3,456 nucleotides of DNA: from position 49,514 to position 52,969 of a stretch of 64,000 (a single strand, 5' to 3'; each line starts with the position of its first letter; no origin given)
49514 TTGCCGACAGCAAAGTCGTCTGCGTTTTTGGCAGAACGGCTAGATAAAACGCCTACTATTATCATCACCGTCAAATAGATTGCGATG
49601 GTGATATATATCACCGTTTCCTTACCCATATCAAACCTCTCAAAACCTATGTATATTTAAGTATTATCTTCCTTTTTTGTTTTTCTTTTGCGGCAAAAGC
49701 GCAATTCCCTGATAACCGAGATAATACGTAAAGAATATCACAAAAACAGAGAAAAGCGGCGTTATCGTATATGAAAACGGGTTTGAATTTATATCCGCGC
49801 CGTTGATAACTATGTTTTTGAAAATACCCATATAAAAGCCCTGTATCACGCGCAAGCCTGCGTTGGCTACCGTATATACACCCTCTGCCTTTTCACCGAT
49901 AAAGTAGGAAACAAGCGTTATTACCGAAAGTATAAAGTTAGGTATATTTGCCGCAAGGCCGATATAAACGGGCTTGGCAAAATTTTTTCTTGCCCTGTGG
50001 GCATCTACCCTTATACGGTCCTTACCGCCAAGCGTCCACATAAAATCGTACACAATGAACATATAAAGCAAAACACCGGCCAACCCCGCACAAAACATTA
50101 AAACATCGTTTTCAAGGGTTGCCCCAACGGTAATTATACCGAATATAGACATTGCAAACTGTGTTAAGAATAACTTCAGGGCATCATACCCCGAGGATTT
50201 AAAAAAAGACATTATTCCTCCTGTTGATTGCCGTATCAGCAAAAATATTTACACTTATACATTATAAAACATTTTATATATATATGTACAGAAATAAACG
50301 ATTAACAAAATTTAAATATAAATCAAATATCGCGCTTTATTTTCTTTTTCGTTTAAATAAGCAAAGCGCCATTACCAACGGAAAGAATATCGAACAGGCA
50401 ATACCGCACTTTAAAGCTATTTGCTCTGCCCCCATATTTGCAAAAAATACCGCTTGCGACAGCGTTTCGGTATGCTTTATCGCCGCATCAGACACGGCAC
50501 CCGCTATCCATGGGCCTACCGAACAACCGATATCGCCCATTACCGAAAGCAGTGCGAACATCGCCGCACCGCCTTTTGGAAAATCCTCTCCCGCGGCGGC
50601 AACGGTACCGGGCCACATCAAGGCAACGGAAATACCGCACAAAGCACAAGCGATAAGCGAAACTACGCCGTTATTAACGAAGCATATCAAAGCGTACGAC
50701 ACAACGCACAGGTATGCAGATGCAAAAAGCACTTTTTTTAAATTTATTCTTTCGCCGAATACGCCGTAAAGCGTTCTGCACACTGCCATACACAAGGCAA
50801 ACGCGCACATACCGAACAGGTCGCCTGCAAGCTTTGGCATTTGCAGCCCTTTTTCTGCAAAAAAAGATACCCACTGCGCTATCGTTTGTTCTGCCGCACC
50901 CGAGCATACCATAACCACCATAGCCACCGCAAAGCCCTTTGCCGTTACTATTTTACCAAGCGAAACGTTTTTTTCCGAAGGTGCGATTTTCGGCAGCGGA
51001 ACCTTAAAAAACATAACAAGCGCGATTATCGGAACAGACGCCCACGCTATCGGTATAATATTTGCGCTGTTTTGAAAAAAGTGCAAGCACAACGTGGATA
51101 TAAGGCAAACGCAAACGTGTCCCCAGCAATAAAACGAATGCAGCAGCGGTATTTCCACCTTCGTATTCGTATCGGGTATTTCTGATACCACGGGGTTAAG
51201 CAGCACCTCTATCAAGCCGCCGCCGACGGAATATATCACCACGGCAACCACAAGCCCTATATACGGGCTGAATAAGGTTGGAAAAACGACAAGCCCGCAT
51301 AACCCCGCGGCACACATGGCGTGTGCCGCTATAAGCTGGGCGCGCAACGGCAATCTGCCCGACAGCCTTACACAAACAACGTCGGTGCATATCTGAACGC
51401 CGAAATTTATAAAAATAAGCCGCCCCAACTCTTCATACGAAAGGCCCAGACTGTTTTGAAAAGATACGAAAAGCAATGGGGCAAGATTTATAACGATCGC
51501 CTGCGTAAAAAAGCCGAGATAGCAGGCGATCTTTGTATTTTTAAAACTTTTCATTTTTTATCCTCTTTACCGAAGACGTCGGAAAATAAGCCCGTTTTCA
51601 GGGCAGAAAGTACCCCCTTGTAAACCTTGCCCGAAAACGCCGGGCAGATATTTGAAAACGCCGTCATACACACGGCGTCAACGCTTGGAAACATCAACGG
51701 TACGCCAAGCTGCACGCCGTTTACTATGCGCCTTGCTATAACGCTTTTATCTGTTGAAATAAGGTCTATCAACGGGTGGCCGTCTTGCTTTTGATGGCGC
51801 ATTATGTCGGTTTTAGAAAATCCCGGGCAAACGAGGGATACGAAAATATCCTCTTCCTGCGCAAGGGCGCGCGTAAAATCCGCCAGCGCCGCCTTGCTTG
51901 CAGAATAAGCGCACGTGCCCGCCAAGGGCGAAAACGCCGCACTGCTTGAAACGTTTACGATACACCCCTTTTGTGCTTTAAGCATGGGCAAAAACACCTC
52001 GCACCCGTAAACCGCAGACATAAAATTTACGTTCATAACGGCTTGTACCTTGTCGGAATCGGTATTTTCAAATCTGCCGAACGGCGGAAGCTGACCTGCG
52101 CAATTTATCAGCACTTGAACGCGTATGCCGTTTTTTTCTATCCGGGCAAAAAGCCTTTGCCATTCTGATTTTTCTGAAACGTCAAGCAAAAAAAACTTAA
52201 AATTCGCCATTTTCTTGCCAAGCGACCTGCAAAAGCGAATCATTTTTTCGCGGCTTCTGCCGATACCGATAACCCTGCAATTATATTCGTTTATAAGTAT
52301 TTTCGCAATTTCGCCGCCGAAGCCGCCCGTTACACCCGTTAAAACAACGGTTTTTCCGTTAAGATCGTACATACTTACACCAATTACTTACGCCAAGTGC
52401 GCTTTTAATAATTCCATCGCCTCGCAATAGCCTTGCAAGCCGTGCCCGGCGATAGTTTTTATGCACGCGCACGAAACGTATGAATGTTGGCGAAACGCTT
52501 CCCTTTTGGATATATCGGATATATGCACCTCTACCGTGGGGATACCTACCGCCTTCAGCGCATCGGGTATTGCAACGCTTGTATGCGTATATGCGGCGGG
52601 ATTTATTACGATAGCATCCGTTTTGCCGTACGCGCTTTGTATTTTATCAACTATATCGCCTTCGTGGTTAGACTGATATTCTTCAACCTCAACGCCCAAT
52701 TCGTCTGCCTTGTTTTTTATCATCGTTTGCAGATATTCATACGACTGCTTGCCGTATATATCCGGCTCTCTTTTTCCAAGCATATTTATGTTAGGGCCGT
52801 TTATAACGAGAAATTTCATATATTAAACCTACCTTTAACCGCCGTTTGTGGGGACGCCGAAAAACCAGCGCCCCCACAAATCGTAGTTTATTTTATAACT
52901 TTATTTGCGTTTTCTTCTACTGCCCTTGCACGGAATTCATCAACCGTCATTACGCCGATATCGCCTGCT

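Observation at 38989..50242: Aryl-pyruvate/aryl-CoA module (symporter-paaK-iorAB-ACT) interleaved gene-by-gene with an MBOAT and two AlgJ/AlgX-type DxHW acyltransferases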

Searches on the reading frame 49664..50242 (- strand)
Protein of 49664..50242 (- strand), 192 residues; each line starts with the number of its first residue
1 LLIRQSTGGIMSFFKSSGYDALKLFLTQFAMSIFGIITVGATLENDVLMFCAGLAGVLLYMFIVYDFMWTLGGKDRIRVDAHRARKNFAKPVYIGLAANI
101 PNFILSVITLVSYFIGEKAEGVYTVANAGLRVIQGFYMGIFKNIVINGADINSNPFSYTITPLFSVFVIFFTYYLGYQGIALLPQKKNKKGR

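Call 3: search_protein_families(library=pfam, proteins=[window:49664-50242:-], max_evalue=0.01)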
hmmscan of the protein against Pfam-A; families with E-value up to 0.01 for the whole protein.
window:49664-50242:- (192 aa): 0 families

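Call 4: search_protein_families(library=ncbifam, proteins=[window:49664-50242:-], max_evalue=0.01)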
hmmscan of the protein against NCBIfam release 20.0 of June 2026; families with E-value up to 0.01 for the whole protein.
window:49664-50242:- (192 aa): 0 families

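Call 45: find_homologous_proteins(query=window:49664-50212:-, max_evalue=0.001)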
Query window:49664-50212:- (182 aa): 6 proteins with E <= 0.001 among 56 candidates.
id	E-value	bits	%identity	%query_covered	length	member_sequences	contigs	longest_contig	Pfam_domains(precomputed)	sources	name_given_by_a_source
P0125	2.5e-113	394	100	100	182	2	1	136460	-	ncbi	-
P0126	6.8e-102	357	88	100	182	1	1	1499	-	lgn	-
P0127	1.2e-79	284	72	99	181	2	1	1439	-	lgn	-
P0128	3.2e-79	283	71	99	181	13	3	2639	-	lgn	-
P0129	2.3e-57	212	55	98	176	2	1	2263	-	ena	-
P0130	3.4e-13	68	38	55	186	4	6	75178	-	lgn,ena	-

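Call 47: find_encoding_contigs(protein=P0130, flank=10000, max_places=4)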
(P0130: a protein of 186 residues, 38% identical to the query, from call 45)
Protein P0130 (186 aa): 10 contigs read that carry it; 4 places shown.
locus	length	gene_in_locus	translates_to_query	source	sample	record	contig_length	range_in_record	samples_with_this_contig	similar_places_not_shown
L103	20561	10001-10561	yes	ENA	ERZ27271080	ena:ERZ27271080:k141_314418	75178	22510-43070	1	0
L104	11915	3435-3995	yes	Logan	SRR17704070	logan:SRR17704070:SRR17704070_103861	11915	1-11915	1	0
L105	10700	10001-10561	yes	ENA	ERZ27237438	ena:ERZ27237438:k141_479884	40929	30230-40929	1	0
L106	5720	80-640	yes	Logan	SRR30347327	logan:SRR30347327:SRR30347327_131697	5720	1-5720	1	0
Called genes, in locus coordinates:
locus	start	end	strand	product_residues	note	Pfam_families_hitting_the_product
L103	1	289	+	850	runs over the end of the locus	PF06733:DEAD_2, PF13307:Helicase_C_2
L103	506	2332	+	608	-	PF00009:GTP_EFTU, PF01926:MMR_HSR1 (faint), PF22042:EF-G_D2, PF03144:GTP_EFTU_D2, PF00679:EFG_C, PF21018:BipA_C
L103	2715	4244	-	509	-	-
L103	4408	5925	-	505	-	-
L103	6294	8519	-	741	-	PF14498:Glyco_hyd_65N_2, PF22124:Glyco_hydro_95_cat, PF21307:Glyco_hydro_95_C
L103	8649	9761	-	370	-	PF02899:Phage_int_SAM_1 (faint), PF00589:Phage_integrase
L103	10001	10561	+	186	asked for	-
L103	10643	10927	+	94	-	PF07739:TipAS (faint)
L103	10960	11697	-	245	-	PF01520:Amidase_3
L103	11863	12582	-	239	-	PF02463:SMC_N, PF00005:ABC_tran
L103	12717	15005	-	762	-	PF02687:FtsX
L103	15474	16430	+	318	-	PF22847:Glyco_hydro_43_rel, PF04616:Glyco_hydro_43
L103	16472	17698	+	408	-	PF05343:Peptidase_M42 (faint), PF01546:Peptidase_M20, PF07687:M20_dimer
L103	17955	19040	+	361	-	PF01408:GFO_IDH_MocA, PF02629:CoA_binding (weak), PF03447:NAD_binding_3 (weak), PF02894:GFO_IDH_MocA_C, PF22725:GFO_IDH_MocA_C3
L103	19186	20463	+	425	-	PF00994:MoCF_biosynth, PF18146:CinA_KH, PF02464:CinA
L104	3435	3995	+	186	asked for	-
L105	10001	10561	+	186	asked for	-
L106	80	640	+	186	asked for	-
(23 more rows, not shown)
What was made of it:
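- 49664..50212 (-): Gene 1: a 182-aa multi-pass membrane protein of an unannotated family. It is the first gene of the operon in this clade and its function is unknown. A remote homologue sits in an unrelated context (call 47).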

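Call 48: find_encoding_contigs(protein=P0125, flank=2000, max_places=2)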
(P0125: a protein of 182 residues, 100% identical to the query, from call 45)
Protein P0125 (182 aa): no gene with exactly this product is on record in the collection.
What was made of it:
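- Tried and rejected: Look-up of the source contig through the exact 5TM protein failed (call 48).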

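Call 62: predict_structure(alignment_id=A2)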
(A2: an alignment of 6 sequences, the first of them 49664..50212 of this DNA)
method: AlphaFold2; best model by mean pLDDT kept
length: 182 residues; sequences in the alignment: 6
mean_pLDDT: 45.7   pTM: 0.35
mean pLDDT of the five models: 45.7, 45.5, 42.1, 38.4, 37.7
residues with pLDDT >= 90: 0; 70-90: 0; 50-70: 58; < 50: 124
segments of 3 or more residues with pLDDT < 50: 1-36, 50-89, 132-142, 144-156, 166-182
pLDDT, mean of each block of 10 residues (from residue 1): 33 42 43 47 49 43 35 38 45 56 58 60 55 46 47 49 45 36 31
secondary structure, 60 per line:
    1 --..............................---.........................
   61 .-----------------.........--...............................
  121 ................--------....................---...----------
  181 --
elements in order: H3-32 H36-61 H79-87 H90-136 H145-164
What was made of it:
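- Tried and rejected: The AlphaFold model was too poor to search with (pLDDT 45.7, call 62), so no fold search was run.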

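Call 79: search_protein_representatives(alignment_id=A2)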
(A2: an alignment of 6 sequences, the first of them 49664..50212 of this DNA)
Query: 6 sequences, 182 profile positions. Proteins with E-value up to 0.001 (for the whole library): 609; up to 1e-10: 399; up to 1e-30: 30. The best 150 are listed.
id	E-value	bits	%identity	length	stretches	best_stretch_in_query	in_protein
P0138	7.1e-71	253.9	-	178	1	1-180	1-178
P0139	1.0e-44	168.6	-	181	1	1-180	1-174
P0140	2.2e-42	161.1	-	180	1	1-178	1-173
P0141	4.9e-40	153.4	-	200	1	22-181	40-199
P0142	1.5e-37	145.4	-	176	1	1-181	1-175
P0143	5.0e-37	143.6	-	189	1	2-175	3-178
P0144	1.1e-35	139.2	-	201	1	2-181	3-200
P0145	2.0e-34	135.1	-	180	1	2-171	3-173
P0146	2.9e-34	134.6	-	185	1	2-173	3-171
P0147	4.7e-34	133.9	-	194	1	2-176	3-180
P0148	1.3e-33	132.5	-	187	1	2-178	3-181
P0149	1.4e-33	132.4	-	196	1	2-169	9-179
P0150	3.2e-33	131.2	-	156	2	40-176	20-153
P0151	4.6e-33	130.7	-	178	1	1-178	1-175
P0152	7.2e-33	130.1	-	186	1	2-177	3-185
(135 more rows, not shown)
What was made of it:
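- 49664..50212 (-): A profile search finds 609 clusters (call 79).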

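Call 81: search_protein_families(library=pfam, alignment_id=A3, max_evalue=0.01)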
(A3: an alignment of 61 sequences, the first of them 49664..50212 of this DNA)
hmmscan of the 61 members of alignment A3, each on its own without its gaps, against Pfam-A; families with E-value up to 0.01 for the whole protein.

A. member 1, window:49664-50212:- (182 aa): 0 families

B. families by the number of members that match (of 61 scanned): 2 families
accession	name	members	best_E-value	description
PF01036.24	Bac_rhodopsin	7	4.4e-05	Bacteriorhodopsin-like protein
PF15159.11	PIG-Y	1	0.0046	Phosphatidylinositol N-acetylglucosaminyltransferase subunit Y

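Call 82: search_solved_structures(query=A3, max_evalue=1)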
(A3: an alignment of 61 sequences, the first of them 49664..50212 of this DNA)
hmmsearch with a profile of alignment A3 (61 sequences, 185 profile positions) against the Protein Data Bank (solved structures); distinct sequences matched with E-value up to 1: 1.
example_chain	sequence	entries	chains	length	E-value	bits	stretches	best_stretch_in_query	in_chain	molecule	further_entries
8b6f_BV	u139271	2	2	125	0.27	14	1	35-107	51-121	NDUTT17 | NDUTT12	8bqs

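Call 83: search_protein_families(library=phrogs, alignment_id=A3, max_evalue=0.001)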
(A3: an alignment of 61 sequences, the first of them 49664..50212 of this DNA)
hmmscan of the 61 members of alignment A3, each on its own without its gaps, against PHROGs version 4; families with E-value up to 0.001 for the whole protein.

A. member 1, window:49664-50212:- (182 aa): 0 families

B. families by the number of members that match (of 61 scanned): 0 families

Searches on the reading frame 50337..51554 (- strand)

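Call 65: search_protein_families(library=pfam, proteins=[window:50337-51554:-], max_evalue=0.001)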
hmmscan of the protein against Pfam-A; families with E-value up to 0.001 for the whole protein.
window:50337-51554:- (405 aa): 1 family
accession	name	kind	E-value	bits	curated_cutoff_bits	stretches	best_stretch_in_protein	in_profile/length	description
PF07690.21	MFS_1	-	8.1e-24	84.6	33.4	3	168-348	154-347/347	Major Facilitator Superfamily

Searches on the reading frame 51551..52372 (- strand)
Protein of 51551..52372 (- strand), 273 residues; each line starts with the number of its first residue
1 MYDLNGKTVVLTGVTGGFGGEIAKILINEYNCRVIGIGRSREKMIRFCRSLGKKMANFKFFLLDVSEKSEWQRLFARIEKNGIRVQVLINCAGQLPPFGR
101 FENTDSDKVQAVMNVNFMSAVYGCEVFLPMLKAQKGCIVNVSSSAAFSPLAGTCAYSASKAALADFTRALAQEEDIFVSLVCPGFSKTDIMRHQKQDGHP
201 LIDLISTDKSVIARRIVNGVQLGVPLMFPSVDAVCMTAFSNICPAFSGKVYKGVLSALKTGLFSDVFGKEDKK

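Call 65: search_protein_families(library=pfam, proteins=[window:51551-52372:-], max_evalue=0.001)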
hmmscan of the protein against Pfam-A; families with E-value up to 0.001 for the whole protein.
window:51551-52372:- (273 aa): 4 families
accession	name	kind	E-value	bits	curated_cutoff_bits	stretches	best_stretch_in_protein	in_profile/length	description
PF00106.31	adh_short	-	2.5e-42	145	26.6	1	7-196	1-192/195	short chain dehydrogenase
PF13561.12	adh_short_C2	-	3.6e-27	95.9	27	1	13-196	1-186/236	Enoyl-(Acyl carrier protein) reductase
PF08659.16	KR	-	1.1e-13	52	22.6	1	8-174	2-167/180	KR domain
PF01370.27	Epimerase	-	7e-05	22.8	20.9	1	9-180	1-166/240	NAD dependent epimerase/dehydratase family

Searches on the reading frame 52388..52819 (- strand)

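Call 65: search_protein_families(library=pfam, proteins=[window:52388-52819:-], max_evalue=0.001)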
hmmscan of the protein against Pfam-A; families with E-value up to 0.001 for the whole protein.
window:52388-52819:- (143 aa): 1 family
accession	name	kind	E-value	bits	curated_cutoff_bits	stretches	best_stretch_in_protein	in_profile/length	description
PF01220.24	DHquinase_II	-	5.6e-59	198.3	23.3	1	2-138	1-137/138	Dehydroquinase class II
